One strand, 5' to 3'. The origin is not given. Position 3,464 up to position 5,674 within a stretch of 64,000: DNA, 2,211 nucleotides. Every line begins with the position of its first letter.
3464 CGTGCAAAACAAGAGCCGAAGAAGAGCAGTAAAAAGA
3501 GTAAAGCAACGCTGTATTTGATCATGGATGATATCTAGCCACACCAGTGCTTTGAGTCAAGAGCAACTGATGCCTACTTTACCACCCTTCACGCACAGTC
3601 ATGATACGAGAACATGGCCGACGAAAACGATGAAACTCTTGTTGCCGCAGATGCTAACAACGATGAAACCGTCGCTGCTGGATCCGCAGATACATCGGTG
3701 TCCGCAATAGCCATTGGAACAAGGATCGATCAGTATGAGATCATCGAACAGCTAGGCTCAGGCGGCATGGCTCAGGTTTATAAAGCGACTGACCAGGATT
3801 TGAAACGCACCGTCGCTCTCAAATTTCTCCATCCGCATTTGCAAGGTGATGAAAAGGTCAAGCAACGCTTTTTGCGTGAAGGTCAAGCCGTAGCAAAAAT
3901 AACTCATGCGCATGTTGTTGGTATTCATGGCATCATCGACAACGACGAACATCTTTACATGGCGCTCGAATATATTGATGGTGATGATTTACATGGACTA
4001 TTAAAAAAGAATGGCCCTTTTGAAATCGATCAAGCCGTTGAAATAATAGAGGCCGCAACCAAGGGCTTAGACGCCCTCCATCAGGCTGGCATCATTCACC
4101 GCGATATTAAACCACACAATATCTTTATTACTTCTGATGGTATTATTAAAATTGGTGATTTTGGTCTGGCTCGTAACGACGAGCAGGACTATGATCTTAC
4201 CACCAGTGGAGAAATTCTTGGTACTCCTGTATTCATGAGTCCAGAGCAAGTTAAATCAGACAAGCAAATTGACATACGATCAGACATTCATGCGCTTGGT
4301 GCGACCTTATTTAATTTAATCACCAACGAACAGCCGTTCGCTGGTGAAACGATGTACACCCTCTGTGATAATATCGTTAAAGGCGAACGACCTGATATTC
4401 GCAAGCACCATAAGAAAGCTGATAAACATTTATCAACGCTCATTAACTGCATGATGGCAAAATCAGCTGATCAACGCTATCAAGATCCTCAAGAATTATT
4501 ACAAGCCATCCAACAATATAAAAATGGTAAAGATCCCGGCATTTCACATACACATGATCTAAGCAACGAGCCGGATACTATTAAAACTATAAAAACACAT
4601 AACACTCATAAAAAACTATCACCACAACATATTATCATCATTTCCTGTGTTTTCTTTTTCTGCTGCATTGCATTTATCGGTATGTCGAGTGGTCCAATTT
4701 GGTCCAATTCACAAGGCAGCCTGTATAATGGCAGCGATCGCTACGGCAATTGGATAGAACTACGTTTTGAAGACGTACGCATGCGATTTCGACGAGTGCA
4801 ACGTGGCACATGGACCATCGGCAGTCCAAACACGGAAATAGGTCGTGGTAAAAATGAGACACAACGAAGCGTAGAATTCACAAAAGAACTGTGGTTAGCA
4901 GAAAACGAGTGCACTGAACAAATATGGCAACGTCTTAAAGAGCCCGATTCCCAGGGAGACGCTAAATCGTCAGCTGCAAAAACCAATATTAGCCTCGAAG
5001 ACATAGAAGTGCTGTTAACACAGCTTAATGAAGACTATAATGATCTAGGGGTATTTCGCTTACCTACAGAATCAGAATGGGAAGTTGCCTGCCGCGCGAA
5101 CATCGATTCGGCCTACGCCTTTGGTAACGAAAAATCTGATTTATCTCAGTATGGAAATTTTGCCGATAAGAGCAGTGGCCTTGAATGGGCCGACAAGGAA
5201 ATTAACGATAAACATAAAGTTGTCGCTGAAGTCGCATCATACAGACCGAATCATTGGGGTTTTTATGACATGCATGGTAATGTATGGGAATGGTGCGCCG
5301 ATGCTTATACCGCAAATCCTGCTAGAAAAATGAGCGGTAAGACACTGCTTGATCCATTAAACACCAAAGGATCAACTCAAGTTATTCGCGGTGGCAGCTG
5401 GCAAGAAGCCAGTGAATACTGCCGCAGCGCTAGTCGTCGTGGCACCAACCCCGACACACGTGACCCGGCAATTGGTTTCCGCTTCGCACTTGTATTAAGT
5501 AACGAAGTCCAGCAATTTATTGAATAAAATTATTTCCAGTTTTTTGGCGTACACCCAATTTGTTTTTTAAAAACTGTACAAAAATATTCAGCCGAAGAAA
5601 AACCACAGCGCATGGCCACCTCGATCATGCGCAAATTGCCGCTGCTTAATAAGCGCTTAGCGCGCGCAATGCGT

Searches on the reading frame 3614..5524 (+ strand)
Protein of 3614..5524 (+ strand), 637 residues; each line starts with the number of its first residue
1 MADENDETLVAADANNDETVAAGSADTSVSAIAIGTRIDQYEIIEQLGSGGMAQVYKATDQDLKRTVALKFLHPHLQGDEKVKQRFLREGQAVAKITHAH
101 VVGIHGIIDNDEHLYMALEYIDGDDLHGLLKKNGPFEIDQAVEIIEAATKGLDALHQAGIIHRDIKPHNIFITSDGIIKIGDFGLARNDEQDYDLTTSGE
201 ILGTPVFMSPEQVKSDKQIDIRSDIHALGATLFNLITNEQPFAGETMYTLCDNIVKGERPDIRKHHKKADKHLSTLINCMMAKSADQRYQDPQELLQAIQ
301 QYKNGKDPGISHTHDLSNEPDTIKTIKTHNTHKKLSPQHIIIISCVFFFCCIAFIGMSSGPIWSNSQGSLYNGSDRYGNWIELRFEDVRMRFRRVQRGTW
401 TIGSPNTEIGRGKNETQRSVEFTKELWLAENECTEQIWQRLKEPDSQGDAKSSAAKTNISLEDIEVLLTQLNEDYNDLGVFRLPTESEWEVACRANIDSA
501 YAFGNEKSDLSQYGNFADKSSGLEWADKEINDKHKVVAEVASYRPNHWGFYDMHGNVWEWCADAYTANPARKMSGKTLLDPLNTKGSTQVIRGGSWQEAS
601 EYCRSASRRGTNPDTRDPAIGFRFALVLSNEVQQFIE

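Call 63: search_protein_families(library=pfam, proteins=[window:3614-5524:+], max_evalue=0.00001)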
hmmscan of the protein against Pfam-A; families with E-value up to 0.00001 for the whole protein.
window:3614-5524:+ (637 aa): 5 families
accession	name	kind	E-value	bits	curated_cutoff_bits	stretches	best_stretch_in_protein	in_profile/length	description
PF00069.31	Pkinase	-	3.9e-54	184.2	31.7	1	41-296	1-258/263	Protein kinase domain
PF07714.23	PK_Tyr_Ser-Thr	-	1.1e-38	133.4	23.1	1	42-288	2-248/258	Protein tyrosine and serine/threonine kinase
PF03781.23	FGE-sulfatase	-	1.3e-33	117.2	23.3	1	423-625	62-254/255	Sulfatase-modifying factor enzyme 1-like domain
PF03109.22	ABC1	-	7.5e-07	29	22.9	0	115-189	144-217/244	ABC1 atypical kinase-like domain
PF01636.29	APH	-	4.2e-06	27.1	23.2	0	127-198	137-209/239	Phosphotransferase enzyme family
